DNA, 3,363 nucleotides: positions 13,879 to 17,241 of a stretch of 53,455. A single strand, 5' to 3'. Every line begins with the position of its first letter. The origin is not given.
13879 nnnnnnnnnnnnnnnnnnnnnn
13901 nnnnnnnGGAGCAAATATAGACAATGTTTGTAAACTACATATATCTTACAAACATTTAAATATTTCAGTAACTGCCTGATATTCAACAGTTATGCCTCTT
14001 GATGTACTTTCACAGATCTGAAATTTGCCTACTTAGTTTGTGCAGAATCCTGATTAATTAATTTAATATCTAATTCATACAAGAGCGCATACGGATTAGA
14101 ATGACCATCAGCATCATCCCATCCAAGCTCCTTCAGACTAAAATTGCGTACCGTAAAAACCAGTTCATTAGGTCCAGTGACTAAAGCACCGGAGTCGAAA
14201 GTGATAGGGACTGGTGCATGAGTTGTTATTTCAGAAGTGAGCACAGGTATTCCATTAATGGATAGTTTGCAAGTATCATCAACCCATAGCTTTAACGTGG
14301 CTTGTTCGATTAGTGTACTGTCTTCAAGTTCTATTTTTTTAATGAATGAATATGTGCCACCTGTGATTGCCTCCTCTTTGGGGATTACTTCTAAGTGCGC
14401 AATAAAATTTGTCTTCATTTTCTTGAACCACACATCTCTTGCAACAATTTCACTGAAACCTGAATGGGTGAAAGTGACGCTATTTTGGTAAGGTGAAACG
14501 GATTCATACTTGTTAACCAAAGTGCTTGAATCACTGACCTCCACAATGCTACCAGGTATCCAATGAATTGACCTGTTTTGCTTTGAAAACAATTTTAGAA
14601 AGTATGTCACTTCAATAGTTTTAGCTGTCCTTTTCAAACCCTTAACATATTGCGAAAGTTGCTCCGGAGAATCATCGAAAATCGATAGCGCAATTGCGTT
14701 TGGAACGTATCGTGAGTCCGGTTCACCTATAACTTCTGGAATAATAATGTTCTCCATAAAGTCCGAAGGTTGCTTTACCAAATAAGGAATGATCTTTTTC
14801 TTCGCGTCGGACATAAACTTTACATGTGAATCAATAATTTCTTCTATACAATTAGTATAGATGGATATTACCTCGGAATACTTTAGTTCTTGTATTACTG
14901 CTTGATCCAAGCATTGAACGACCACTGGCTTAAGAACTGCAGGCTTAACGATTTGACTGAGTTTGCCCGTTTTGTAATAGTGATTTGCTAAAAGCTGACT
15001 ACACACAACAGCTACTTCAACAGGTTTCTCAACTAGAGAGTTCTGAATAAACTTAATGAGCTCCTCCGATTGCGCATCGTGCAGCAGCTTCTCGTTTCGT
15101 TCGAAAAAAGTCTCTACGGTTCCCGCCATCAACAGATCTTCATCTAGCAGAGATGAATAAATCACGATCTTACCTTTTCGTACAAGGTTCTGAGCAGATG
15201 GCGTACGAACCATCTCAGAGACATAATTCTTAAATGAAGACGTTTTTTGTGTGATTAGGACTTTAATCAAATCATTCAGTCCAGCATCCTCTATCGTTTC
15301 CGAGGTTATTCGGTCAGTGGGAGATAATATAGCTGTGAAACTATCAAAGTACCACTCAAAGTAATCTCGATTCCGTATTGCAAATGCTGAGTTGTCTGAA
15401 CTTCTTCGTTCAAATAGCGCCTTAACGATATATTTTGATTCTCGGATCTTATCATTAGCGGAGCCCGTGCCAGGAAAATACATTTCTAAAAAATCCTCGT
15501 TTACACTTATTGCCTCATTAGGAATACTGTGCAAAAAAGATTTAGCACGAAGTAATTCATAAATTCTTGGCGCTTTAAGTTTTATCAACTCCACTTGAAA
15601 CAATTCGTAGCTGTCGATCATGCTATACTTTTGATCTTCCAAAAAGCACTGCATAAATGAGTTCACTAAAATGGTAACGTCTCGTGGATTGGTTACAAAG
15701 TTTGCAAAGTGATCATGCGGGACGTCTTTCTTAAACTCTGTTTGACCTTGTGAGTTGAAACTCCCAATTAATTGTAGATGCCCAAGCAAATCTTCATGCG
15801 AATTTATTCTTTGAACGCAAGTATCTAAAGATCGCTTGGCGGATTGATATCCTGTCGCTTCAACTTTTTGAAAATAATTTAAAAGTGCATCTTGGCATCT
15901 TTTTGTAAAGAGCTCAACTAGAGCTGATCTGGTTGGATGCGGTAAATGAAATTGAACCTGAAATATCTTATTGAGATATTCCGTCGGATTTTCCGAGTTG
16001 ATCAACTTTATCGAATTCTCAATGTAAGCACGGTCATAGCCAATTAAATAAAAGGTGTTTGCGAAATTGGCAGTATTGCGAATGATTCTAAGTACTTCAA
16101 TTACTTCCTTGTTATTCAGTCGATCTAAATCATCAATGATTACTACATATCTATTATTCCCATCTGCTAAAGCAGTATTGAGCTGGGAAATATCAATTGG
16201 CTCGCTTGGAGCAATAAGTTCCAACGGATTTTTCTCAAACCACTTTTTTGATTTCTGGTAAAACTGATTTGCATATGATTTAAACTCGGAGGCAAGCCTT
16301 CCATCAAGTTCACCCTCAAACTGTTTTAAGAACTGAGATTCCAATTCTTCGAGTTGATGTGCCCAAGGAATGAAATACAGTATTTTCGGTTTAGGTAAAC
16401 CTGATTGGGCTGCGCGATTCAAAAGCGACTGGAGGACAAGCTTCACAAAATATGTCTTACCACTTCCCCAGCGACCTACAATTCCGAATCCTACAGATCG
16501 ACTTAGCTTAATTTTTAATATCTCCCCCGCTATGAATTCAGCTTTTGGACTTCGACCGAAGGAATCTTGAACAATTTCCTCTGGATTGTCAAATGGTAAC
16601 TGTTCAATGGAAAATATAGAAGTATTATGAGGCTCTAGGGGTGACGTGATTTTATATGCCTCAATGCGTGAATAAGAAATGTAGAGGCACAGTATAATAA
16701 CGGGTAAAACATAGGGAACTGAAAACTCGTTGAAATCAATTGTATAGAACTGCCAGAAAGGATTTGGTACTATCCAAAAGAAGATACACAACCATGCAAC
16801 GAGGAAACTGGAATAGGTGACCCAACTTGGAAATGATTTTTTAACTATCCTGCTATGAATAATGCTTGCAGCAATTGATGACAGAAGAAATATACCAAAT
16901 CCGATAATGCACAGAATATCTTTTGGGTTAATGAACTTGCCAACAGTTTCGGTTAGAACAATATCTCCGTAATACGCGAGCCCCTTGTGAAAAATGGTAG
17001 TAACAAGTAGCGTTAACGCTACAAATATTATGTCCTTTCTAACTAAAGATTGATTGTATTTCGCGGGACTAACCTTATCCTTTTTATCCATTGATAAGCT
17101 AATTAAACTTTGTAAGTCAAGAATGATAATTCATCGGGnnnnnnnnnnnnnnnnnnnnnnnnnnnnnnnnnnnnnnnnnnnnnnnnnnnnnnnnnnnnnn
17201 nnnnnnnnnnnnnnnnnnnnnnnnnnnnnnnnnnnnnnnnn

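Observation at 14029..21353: Four-gene operon: DAC-like protein, DUF4365-like dynamin GTPase, polytopic membrane protein and membrane-anchored KAP NTPase (candidate new defence system)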

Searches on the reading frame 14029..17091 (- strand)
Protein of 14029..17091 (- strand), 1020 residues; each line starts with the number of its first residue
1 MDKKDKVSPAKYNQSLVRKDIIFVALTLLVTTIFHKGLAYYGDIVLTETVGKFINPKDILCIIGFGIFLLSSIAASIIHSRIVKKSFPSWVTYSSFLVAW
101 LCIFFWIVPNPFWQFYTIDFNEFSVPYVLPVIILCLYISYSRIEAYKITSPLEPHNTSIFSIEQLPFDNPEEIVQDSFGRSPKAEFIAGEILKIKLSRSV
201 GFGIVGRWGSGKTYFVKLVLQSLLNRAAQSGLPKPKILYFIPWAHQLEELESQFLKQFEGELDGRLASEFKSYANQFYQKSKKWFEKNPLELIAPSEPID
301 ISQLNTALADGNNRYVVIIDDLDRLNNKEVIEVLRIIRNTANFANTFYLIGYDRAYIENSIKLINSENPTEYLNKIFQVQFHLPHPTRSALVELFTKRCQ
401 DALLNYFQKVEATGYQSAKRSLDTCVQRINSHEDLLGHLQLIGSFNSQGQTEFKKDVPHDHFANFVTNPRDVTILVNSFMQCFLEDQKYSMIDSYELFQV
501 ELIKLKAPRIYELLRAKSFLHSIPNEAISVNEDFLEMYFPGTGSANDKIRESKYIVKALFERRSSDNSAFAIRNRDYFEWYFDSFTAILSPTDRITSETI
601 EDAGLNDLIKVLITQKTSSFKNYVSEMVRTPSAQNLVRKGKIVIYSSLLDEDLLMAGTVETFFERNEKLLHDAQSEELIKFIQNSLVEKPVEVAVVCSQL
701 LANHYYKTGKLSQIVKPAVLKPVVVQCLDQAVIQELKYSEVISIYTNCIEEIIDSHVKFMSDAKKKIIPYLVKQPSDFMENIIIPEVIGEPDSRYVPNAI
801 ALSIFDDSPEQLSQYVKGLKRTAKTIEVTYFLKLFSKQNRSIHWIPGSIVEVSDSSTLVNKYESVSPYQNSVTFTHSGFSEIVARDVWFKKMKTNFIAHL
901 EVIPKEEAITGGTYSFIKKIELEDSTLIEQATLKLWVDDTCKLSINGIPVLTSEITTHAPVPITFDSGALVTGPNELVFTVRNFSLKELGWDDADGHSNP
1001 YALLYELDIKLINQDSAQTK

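Call 4: search_protein_families(library=pfam, proteins=[window:14029-17091:-], max_evalue=0.01)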
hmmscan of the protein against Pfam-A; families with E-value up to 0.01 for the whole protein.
window:14029-17091:- (1020 aa): 3 families
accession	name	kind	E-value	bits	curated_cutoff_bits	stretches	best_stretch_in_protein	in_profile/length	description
PF07693.20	KAP_NTPase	-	6.9e-31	108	20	1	181-480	2-287/293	KAP family P-loop domain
PF13401.12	AAA_22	-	7.4e-07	30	27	1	204-342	10-115/130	AAA domain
PF13191.12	AAA_16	-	0.0098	16.8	32.6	0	202-327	27-146/167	AAA ATPase domain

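Call 5: search_protein_families(library=padloc, proteins=[window:14029-17091:-], max_evalue=0.01)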
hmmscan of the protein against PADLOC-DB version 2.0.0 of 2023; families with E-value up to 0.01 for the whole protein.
window:14029-17091:- (1020 aa): 6 families
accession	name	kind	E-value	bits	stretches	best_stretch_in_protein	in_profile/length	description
PDLC02361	PifA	-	7.5e-41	138.5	2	303-405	172-275/720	PifA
PDLC04959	PDC-S20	-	1.9e-12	45.5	2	311-431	184-305/464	-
PDLC02210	QatA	-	2.1e-08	31.1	1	307-385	197-279/593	-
PDLC02209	QatA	-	4.3e-08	30.2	1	313-384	202-282/646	-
PDLC04957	PDC-S20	-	6.3e-08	30.5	1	314-430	183-298/446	-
PDLC05031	PDC-S49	-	1.2e-05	22.4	1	204-325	29-144/624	-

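Call 9: search_protein_families(library=ncbifam, proteins=[window:14029-17091:-], max_evalue=0.01)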
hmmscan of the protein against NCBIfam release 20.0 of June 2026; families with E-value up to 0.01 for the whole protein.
window:14029-17091:- (1020 aa): 1 family
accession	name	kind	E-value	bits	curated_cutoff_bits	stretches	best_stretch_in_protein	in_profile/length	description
NF041923.1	QatA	equivalog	5.2e-09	35.3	600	1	313-385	201-282/628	Qat anti-phage system ATPase QatA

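Call 26: find_homologous_proteins(query=window:14029-17091:-)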
Query window:14029-17091:- (1020 aa): 78 proteins with E <= 0.001 among 8000 candidates.
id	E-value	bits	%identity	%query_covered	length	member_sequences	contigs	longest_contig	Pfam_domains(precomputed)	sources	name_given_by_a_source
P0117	0.0e+0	2298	100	100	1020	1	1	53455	PF07693.21,PF13401.13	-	-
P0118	1.4e-30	124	28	44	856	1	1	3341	PF07693.21,PF13401.13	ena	-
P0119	2.7e-28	117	29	35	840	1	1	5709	PF07693.21,PF13401.13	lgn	-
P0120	5.7e-28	116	32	34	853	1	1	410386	PF07693.21,PF13401.13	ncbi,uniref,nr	ncbi:P-loop NTPase fold protein [Sphingobacterium sp. SGR-19]|uniref:KAP family P-loop NTPase fold p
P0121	8.3e-28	115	35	24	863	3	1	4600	PF07693.21,PF13401.13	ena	-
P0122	1.1e-27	115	36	22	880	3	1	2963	PF07693.21,PF13401.13,PF01637.25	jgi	jgi:hypothetical protein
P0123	1.4e-27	114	28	42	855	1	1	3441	PF07693.21,PF13401.13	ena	-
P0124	5.1e-27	112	28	42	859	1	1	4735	PF07693.21,PF13401.13,PF01637.25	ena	-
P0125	5.0e-26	109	29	42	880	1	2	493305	PF07693.21,PF13401.13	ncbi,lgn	-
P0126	1.2e-24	105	29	34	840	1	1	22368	PF07693.21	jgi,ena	-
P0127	2.3e-24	104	29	35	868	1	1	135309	PF07693.21,PF13401.13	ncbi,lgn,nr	ncbi:MAG: hypothetical protein EOO90_03840 [Pedobacter sp.]|nr:MAG: hypothetical protein EOO90_03840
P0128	2.6e-24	103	34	26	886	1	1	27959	PF07693.21,PF13401.13,PF01637.25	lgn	-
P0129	1.4e-23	101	27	37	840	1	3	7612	PF07693.21,PF13401.13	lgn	-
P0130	8.3e-23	99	26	43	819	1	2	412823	PF07693.21,PF13401.13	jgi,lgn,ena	-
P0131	9.6e-23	98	25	36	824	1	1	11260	PF07693.21,PF13401.13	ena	-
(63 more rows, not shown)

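Call 28: find_encoding_contigs(protein=P0120, flank=6000, max_places=2)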
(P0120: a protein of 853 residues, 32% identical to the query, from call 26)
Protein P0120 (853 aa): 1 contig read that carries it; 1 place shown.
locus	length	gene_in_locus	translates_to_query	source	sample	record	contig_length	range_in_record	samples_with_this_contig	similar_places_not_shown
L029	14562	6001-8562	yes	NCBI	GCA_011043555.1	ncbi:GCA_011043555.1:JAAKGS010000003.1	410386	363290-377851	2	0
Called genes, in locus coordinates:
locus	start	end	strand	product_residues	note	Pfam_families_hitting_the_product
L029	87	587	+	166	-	-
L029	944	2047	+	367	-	PF13289:SIR2_2 (faint)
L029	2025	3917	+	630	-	PF01935:DUF87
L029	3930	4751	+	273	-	-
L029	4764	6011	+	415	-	PF14082:SduA_C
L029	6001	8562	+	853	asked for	PF07693:KAP_NTPase, PF13401:AAA_22 (weak)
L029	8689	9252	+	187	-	-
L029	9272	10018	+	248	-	PF01209:Ubie_methyltran, PF13489:Methyltransf_23 (weak), PF13847:Methyltransf_31, PF08241:Methyltransf_11, PF08242:Methyltransf_12, PF13649:Methyltransf_25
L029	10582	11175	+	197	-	PF10543:ORF6N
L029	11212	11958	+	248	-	PF00149:Metallophos, PF12850:Metallophos_2 (faint)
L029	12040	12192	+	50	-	PF10543:ORF6N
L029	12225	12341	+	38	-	-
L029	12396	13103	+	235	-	PF09844:DUF2071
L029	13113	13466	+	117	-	-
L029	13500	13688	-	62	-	-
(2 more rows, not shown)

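Call 29: find_encoding_contigs(protein=P0125, flank=6000, max_places=2)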
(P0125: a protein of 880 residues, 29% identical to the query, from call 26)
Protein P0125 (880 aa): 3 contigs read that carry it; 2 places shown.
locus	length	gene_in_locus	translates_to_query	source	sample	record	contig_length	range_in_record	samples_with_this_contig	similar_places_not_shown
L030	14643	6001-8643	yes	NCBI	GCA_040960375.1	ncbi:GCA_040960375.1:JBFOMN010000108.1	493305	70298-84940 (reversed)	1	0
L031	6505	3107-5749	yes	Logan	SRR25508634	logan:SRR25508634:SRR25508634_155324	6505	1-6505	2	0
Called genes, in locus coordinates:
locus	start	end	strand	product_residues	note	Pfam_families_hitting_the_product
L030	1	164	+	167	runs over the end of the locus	-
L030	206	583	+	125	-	-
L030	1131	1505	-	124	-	-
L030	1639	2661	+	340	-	PF14297:Lin1244_N, PF25200:DUF7833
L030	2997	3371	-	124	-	-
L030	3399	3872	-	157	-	-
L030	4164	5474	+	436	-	PF00772:DnaB, PF13481:AAA_25, PF03796:DnaB_C, PF06745:ATPase (weak)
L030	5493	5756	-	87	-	-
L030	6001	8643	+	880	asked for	PF07693:KAP_NTPase, PF13401:AAA_22 (weak)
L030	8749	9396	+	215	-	-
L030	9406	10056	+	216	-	-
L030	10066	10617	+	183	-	-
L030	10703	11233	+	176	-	-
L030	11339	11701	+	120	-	-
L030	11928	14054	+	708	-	PF07715:Plug, PF00593:TonB_dep_Rec_b-barrel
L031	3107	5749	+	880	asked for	PF07693:KAP_NTPase, PF13401:AAA_22 (weak)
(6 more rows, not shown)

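Call 48: search_dna_similar(query=window:14029-17091:-, collection=plasmids, mode=protein, max_rows=12)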
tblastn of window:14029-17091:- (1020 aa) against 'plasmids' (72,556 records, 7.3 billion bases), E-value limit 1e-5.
Records with a match: 1017; places in all: 1023; records where one place covers at least 80% of the query: 0.
Best place of each record, by identity: <60% 1017.
By first word of the organism name: Klebsiella 626; Escherichia 262; Salmonella 28; Enterobacter 24; Bacillus 15; Serratia 9; Pantoea 5; Cronobacter 5; Sinorhizobium 5; Shigella 4; and 23 more.
By predicted mobility (MOB-suite, as given by PLSDB): non-mobilizable 519; conjugative 442; mobilizable 56.
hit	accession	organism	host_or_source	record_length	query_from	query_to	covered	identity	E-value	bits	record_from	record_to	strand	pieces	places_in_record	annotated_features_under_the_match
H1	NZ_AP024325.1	Caballeronia sp. NK8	-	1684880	176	562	38%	26.9%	5e-21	107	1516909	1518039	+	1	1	none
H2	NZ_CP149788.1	Haloterrigena sp. KLK7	cell culture,salt lake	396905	165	577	40%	23.7%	8e-14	84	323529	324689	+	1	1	KAP family NTPase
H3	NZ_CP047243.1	Trichormus variabilis 0441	cell culture,thermal spring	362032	152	567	41%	23.3%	1e-19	103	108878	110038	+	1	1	KAP family P-loop domain protein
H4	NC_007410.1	Trichormus variabilis ATCC 29413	-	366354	152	567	41%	23.3%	1e-19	103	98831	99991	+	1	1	KAP family P-loop domain protein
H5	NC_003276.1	Nostoc sp. PCC 7120 = FACHB-418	-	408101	152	567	41%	23.3%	2e-19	102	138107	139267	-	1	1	KAP family P-loop domain protein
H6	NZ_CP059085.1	Pantoea ananatis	Allium cepa,onion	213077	165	565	39%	23.1%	2e-11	77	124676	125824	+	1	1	P-loop NTPase fold protein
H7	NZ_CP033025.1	Agrobacterium fabrum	Prunus sp.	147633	166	542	37%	22.7%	1e-11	77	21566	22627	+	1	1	P-loop NTPase fold protein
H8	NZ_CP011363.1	Salimicrobium jeotgali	-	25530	87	386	29%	27.5%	2e-12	80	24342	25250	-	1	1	KAP family NTPase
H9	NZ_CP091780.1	Enterobacter mori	Pure isolate,freshwater stream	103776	176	512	33%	24.3%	5e-13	82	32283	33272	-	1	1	P-loop NTPase fold protein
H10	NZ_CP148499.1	Escherichia coli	Chicken,single cell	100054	171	512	34%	23.7%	5e-13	82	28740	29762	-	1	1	KAP family NTPase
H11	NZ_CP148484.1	Escherichia coli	Chicken,single cell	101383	171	512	34%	23.7%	5e-13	82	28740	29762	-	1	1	KAP family NTPase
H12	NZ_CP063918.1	Klebsiella variicola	Human fecal samples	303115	171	512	34%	22.9%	8e-12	78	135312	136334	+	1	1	P-loop NTPase fold protein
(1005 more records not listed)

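Call 77: get_annotated_region(hit=H10, flank=2500)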
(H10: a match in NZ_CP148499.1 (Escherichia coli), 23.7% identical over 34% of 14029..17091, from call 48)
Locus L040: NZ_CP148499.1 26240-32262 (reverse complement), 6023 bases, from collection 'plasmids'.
description: Escherichia coli strain Z1323CEC0002 plasmid pZ1323CEC0002-2, complete sequence
organism: Escherichia coli (NCBI taxid 562)
taxonomy: Bacteria; Pseudomonadota; Gammaproteobacteria; Enterobacterales; Enterobacteriaceae; Escherichia; Escherichia coli
host: -; source: Chicken,single cell; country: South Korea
typing (MOB-suite, as given by PLSDB): conjugative; replicon IncFIA,IncFII; relaxase MOBF; mating-pair formation MPF_F
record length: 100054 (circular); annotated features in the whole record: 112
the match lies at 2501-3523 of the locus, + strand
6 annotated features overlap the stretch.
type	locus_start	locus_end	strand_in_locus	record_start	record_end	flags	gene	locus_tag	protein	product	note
CDS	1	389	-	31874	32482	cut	-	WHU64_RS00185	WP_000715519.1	hypothetical protein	-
CDS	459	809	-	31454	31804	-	-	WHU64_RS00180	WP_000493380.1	hypothetical protein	-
CDS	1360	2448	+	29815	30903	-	pifC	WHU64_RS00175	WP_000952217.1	transcriptional repressor PifC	-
CDS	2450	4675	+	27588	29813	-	-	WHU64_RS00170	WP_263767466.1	KAP family NTPase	-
CDS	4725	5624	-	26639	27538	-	-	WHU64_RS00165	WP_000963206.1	nucleotide-binding protein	-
CDS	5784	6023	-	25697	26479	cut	istB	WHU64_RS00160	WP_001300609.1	IS21-like element IS100kyp family helper ATPase IstB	-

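Call 100: search_protein_families(library=phrogs, proteins=[window:14029-17091:-], max_evalue=0.001)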
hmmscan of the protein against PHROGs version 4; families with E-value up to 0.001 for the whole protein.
window:14029-17091:- (1020 aa): 1 family
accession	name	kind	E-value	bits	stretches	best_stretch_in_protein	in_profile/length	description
phrog_8614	-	unknown function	7.4e-19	69.1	2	302-409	190-301/489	-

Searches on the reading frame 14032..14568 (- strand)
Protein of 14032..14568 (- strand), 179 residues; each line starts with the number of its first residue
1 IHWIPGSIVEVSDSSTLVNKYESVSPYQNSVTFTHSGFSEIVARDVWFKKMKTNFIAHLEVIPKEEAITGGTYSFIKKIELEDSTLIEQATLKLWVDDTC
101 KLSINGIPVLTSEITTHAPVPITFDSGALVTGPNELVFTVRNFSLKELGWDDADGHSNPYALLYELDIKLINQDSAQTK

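Call 88: search_solved_structures(query=window:14032-14568:-, max_evalue=10, show_alignments=1)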
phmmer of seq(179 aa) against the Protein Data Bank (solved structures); distinct sequences matched with E-value up to 10: 0.
